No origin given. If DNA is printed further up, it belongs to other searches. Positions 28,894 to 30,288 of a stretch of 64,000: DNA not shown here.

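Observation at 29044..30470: Minimal RiPP-type cassette: unannotated Cys-rich 52-aa precursor peptide plus radical SAM/SPASM maturase (ranthipeptide/SCIFF-like)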

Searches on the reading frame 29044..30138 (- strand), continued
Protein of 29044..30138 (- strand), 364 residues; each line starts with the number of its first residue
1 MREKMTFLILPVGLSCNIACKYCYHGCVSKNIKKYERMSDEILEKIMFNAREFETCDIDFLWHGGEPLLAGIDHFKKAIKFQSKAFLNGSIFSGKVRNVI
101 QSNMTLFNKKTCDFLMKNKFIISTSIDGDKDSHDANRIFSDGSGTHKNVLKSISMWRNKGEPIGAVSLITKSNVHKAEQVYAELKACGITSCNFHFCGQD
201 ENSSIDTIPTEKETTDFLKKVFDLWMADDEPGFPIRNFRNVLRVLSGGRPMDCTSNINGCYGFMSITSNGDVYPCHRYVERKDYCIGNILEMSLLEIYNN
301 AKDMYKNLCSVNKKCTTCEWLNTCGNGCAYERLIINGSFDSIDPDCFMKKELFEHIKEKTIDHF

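Call 19: find_encoding_contigs(protein=P0001, flank=6000, max_places=3)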
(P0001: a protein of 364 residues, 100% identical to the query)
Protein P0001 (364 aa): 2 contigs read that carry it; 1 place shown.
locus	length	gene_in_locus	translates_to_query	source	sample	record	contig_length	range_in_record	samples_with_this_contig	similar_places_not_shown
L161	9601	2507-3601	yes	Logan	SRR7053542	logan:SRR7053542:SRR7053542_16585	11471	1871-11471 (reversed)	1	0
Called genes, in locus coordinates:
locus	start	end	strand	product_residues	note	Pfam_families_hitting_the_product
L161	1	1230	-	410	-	?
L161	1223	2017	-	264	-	-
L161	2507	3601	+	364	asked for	PF04055:Radical_SAM, PF13186:SPASM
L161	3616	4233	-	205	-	PF13489:Methyltransf_23, PF03848:TehB, PF13847:Methyltransf_31, PF08241:Methyltransf_11, PF08242:Methyltransf_12, PF13649:Methyltransf_25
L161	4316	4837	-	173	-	PF13302:Acetyltransf_3, PF13420:Acetyltransf_4, PF00583:Acetyltransf_1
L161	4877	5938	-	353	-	PF02661:Fic, PF22168:DIP2311-like_C (weak)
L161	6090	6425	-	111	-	PF03819:MazG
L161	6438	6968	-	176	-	PF13302:Acetyltransf_3, PF13523:Acetyltransf_8, PF13420:Acetyltransf_4, PF13673:Acetyltransf_10 (weak), PF00583:Acetyltransf_1, PF13508:Acetyltransf_7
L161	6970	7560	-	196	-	PF03575:Peptidase_S51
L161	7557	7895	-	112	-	-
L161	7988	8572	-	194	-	-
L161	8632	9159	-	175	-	-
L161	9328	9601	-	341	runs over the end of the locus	-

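Call 20: search_protein_families(library=pfam, proteins=[L009:3760-4278:+, L100:5070-5672:+, L002:5874-6392:+, L007:1895-2857:-], max_evalue=0.01)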
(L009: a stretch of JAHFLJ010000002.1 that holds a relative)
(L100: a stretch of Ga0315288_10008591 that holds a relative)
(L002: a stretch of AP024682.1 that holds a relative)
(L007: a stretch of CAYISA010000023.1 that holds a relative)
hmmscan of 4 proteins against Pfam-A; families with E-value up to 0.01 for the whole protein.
L009:3760-4278:+ (172 aa): 2 families
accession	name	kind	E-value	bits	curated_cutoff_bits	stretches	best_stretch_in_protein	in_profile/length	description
PF01841.26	Transglut_core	-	4.2e-14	53.2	23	1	18-121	11-108/108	Transglutaminase-like superfamily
PF04473.18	DUF553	-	4.1e-08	33.2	20.5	1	20-127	14-119/140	Transglutaminase-like domain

L100:5070-5672:+ (200 aa): 2 families
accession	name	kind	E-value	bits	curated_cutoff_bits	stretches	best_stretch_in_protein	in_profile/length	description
PF01841.26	Transglut_core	-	9.4e-13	48.8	23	1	45-149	11-107/108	Transglutaminase-like superfamily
PF04473.18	DUF553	-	2.6e-07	30.6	20.5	1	45-156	11-119/140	Transglutaminase-like domain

L002:5874-6392:+ (172 aa): 2 families
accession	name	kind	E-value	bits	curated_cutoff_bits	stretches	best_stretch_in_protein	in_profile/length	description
PF01841.26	Transglut_core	-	1.2e-11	45.2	23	1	17-121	10-108/108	Transglutaminase-like superfamily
PF04473.18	DUF553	-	1.9e-07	31.1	20.5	1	15-127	8-119/140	Transglutaminase-like domain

L007:1895-2857:- (320 aa): 0 families

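Call 21: search_protein_families(library=ncbifam, proteins=[L009:3760-4278:+, L100:5070-5672:+, L002:5874-6392:+, L007:1895-2857:-], max_evalue=0.01)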
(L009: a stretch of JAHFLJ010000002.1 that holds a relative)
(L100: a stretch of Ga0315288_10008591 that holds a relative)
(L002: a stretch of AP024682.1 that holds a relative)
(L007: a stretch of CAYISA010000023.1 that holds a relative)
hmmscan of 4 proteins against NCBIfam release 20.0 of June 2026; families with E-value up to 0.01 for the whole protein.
L009:3760-4278:+ (172 aa): 1 family
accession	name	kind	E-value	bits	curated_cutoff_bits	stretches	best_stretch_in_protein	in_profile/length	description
NF045980.1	MAG6410_fam_LP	equivalog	2.2e-10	39.6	450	1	3-129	147-267/622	MAG6410 family transglutaminase-related lipoprotein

L100:5070-5672:+ (200 aa): 0 families

L002:5874-6392:+ (172 aa): 0 families

L007:1895-2857:- (320 aa): 0 families

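Call 22: search_solved_structures(query=A1, max_evalue=0.001, show_alignments=2)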
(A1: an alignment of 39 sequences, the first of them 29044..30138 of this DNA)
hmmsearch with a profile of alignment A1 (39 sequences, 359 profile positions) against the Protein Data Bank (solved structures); distinct sequences matched with E-value up to 0.001: 12.
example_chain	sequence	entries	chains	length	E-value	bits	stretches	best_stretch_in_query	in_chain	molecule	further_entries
4k37_A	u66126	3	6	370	3.1e-67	230.2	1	6-350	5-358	Anaerobic sulfatase-maturating enzyme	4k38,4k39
4k36_A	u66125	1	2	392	3.8e-67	229.9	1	6-350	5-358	Anaerobic sulfatase-maturating enzyme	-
9gm3_A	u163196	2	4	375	1.3e-35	126.2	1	4-241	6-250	ChlB radical SAM domain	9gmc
5wgg_A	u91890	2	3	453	4.5e-33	117.8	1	7-345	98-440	Radical SAM domain protein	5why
8vpo_A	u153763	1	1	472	7.7e-11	44.7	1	5-170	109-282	Radical SAM core domain-containing protein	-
6efn_A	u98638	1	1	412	2.3e-08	36.6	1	12-182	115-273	Sporulation killing factor maturation protein SkfB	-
4m7s_A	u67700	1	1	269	7.7e-08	34.8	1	7-112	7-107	BtrN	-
4m7t_A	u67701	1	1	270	7.8e-08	34.8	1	7-112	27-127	BtrN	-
6c8v_A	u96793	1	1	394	2.4e-06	29.9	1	255-342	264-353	Coenzyme PQQ synthesis protein E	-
5v1q_A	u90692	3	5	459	5.9e-06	28.6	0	257-325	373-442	Radical SAM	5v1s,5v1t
9dfu_A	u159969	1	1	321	0.00041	22.5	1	14-171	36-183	Radical SAM core domain-containing protein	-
9dfn_A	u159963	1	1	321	0.00043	22.5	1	14-171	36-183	Radical SAM core domain-containing protein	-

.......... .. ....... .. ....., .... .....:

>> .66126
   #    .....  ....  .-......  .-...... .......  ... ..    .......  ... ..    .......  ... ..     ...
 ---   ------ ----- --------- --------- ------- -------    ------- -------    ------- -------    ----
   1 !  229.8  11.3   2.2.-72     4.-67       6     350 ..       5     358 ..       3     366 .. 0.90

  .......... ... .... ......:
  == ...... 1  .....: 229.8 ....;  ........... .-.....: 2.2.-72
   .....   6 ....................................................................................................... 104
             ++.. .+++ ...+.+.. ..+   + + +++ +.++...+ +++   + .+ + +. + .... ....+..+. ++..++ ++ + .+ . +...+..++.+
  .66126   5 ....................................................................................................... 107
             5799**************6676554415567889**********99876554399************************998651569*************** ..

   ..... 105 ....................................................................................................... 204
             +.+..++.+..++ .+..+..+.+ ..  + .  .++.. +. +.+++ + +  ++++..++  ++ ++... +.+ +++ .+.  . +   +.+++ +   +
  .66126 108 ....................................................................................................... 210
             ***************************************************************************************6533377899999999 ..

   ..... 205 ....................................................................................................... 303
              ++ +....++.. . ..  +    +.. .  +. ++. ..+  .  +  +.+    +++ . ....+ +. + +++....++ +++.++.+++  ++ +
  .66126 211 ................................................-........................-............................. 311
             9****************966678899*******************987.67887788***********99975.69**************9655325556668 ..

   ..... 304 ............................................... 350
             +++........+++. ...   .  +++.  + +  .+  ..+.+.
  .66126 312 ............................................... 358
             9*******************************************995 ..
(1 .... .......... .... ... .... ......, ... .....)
